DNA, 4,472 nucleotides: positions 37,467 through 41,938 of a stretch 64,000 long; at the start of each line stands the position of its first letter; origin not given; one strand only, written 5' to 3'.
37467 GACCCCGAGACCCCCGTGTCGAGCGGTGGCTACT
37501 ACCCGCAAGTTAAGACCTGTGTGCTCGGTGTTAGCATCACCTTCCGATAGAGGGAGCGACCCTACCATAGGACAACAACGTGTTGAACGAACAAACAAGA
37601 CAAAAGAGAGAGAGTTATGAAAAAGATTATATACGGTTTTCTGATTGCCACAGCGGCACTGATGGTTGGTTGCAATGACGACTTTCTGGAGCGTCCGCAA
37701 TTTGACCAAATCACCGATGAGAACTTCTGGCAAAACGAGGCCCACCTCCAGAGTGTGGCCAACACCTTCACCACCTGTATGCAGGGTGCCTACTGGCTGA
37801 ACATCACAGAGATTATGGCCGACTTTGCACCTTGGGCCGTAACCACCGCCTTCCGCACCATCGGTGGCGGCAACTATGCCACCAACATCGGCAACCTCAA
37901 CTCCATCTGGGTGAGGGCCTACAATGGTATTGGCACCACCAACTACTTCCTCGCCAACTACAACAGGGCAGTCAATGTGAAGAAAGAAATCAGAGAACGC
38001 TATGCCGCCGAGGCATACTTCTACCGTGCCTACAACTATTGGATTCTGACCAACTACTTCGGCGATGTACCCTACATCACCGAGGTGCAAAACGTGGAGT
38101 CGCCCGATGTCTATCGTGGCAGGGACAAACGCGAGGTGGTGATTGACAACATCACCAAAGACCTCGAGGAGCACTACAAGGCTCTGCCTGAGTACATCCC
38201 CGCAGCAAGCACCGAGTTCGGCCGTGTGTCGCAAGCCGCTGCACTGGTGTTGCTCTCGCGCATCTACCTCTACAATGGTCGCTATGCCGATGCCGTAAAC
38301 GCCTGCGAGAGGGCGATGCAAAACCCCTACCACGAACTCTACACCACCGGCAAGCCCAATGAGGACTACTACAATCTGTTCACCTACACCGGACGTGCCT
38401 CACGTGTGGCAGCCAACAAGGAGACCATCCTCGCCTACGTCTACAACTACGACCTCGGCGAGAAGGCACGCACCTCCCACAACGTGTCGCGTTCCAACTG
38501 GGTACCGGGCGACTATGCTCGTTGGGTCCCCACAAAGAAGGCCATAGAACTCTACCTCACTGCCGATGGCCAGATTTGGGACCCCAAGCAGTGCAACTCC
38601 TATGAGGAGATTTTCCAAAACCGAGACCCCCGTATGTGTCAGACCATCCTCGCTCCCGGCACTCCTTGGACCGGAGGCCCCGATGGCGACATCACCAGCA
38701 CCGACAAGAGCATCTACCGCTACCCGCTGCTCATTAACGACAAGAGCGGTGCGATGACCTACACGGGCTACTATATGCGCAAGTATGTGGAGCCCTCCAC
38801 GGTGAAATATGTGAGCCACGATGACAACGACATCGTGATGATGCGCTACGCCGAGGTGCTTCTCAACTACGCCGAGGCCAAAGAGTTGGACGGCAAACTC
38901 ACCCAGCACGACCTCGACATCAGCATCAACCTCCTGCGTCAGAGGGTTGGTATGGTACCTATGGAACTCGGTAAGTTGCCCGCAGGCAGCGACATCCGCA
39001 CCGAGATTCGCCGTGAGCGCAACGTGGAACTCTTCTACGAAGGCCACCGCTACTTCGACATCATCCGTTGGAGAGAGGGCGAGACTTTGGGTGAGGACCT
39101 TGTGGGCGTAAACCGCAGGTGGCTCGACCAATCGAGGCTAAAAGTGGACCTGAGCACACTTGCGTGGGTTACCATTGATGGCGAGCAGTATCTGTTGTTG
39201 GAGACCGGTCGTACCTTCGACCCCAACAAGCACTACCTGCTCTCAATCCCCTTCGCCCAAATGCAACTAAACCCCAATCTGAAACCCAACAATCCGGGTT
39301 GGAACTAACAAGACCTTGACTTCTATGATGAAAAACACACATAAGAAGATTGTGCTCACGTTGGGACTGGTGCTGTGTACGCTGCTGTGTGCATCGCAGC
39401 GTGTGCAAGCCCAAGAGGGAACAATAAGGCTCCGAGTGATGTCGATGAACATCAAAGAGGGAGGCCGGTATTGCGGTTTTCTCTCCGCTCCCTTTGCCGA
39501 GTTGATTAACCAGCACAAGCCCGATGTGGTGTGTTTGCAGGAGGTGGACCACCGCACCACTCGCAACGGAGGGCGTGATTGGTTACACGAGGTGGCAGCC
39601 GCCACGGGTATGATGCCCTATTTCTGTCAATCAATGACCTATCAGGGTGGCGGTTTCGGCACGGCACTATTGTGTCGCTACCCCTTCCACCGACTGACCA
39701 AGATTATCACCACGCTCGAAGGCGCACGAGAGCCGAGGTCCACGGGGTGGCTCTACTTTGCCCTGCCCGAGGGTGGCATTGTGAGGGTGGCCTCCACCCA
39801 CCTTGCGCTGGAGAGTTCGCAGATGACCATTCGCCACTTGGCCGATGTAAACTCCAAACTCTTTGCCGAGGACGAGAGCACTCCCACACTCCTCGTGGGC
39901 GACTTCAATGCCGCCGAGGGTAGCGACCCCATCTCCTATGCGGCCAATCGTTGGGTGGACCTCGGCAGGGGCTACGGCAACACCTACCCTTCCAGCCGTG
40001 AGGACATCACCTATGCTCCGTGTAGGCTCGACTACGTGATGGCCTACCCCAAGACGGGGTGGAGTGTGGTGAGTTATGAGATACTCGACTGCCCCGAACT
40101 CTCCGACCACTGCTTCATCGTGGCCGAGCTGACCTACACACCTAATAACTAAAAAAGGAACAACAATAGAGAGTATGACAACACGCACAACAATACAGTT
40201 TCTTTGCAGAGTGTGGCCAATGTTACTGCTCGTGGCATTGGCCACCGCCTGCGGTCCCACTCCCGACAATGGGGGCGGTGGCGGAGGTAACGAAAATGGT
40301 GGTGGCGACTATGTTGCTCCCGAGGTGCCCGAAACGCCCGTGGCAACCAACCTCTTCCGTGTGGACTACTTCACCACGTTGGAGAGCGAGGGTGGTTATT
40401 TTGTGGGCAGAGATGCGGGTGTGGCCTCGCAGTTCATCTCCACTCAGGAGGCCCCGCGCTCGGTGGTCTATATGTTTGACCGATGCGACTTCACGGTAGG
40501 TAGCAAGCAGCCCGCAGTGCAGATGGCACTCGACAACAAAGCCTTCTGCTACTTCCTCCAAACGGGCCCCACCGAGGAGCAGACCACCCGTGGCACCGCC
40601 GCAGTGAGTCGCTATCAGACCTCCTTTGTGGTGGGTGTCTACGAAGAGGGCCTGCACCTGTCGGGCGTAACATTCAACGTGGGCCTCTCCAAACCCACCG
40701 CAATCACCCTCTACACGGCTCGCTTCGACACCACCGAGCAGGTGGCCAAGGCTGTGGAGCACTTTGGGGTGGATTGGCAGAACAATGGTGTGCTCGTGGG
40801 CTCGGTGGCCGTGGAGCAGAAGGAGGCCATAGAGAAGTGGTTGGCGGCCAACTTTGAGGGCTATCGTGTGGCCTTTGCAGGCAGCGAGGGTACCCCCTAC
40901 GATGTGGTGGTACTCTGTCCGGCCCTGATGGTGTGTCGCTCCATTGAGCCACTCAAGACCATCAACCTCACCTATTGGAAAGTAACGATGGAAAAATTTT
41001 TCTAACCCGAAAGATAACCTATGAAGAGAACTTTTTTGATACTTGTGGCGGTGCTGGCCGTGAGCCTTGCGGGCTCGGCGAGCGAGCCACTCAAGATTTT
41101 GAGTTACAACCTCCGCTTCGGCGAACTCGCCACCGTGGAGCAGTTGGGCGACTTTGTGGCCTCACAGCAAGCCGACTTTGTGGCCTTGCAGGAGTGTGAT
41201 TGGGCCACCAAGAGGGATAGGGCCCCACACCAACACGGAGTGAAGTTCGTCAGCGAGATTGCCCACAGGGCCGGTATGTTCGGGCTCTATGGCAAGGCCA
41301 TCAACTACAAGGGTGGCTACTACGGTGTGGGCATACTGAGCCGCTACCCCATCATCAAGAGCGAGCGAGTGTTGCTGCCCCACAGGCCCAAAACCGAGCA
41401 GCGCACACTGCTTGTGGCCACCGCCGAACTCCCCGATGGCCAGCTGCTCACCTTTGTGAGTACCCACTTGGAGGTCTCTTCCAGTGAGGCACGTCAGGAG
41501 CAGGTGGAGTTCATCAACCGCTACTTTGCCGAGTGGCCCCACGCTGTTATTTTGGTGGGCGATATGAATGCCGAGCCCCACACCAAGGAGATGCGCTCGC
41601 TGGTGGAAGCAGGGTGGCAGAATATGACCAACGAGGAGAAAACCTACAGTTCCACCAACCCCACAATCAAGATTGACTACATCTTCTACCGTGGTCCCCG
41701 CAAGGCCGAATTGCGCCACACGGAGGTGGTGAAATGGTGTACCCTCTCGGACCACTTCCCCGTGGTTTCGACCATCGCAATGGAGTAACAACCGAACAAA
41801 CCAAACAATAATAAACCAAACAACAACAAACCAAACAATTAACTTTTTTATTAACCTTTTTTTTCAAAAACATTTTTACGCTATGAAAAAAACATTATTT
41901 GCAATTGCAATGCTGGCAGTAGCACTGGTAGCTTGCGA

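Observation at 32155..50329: Candidate PUL for Clostridioides difficile-type (type V) lipoteichoic acid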

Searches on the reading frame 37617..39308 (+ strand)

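Call 3: search_protein_families(library=pfam, proteins=[window:37617-39308:+])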
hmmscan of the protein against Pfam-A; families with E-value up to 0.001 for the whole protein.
window:37617-39308:+ (563 aa): 3 families
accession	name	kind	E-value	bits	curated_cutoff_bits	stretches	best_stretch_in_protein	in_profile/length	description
PF07980.17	SusD_RagB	-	4.1e-48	165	23.1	1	268-562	1-297/297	SusD family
PF14322.12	SusD-like_3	-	1.4e-21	78.1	27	1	34-218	12-191/191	Starch-binding associating with outer membrane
PF12771.13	SusD-like_2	-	4e-08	33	27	1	64-190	29-150/415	Starch-binding associating with outer membrane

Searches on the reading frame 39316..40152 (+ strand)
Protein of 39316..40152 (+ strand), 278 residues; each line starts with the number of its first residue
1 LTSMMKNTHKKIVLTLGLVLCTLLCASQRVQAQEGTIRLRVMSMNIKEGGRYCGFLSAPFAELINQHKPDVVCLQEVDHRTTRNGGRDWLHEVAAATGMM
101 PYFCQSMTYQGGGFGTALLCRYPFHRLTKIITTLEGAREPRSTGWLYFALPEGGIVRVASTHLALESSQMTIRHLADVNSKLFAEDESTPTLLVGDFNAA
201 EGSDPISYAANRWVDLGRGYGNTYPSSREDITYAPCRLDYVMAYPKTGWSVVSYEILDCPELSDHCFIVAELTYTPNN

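Call 3: search_protein_families(library=pfam, proteins=[window:39316-40152:+])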
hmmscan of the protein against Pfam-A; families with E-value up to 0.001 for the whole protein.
window:39316-40152:+ (278 aa): 1 family
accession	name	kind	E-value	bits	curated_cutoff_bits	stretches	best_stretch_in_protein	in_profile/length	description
PF03372.29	Exo_endo_phos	-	6.6e-23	82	24.5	1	59-265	11-225/225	Endonuclease/Exonuclease/phosphatase family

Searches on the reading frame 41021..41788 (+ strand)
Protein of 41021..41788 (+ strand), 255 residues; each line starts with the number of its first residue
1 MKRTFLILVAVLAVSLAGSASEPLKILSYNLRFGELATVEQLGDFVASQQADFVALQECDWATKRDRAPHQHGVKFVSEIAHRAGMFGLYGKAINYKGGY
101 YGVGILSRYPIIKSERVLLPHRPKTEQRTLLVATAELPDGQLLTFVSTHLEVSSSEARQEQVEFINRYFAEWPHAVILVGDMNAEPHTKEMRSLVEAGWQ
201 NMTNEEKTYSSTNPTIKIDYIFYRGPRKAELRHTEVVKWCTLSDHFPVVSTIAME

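Call 3: search_protein_families(library=pfam, proteins=[window:41021-41788:+])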
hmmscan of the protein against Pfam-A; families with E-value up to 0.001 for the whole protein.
window:41021-41788:+ (255 aa): 3 families
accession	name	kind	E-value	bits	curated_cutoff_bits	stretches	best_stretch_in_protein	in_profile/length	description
PF03372.29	Exo_endo_phos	-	6.6e-20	72.2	24.5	1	27-245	1-225/225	Endonuclease/Exonuclease/phosphatase family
PF23226.1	Exo_endo_phos_PGAP2IP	-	9.5e-12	45.1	27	1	40-225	24-195/239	PGAP2IP, C-terminal nuclease-like domain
PF22669.2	Exo_endo_phos2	-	0.00058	19.9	27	0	132-197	119-194/288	Endonuclease/Exonuclease/phosphatase family 2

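Call 19: search_protein_families(library=ncbifam, proteins=[P0004], max_evalue=0.01)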
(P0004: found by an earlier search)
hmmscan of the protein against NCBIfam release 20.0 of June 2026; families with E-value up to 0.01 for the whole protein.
P0004 (255 aa): 6 families
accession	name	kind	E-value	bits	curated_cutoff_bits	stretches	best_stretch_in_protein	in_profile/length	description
NF003842.0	PRK05421.1-4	equivalog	3e-13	49.8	144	1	20-253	28-256/259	endonuclease/exonuclease/phosphatase family protein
TIGR00633.1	xth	equivalog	5.1e-08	32.7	99.05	1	24-193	1-161/255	exodeoxyribonuclease III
NF003840.0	PRK05421.1-2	equivalog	1.2e-05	24.5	163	1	129-253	154-279/282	endonuclease/exonuclease/phosphatase family protein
TIGR00195.1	exoDNase_III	equivalog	2.2e-05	24.2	182.55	1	24-193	1-158/254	exodeoxyribonuclease III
NF008733.0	PRK11756.1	equivalog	3.7e-05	23.1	280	1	25-172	2-133/269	exodeoxyribonuclease III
NF033681.1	ExeM_NucH_DNase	subfamily_domain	0.0043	16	300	1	154-210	412-475/546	ExeM/NucH family extracellular endonuclease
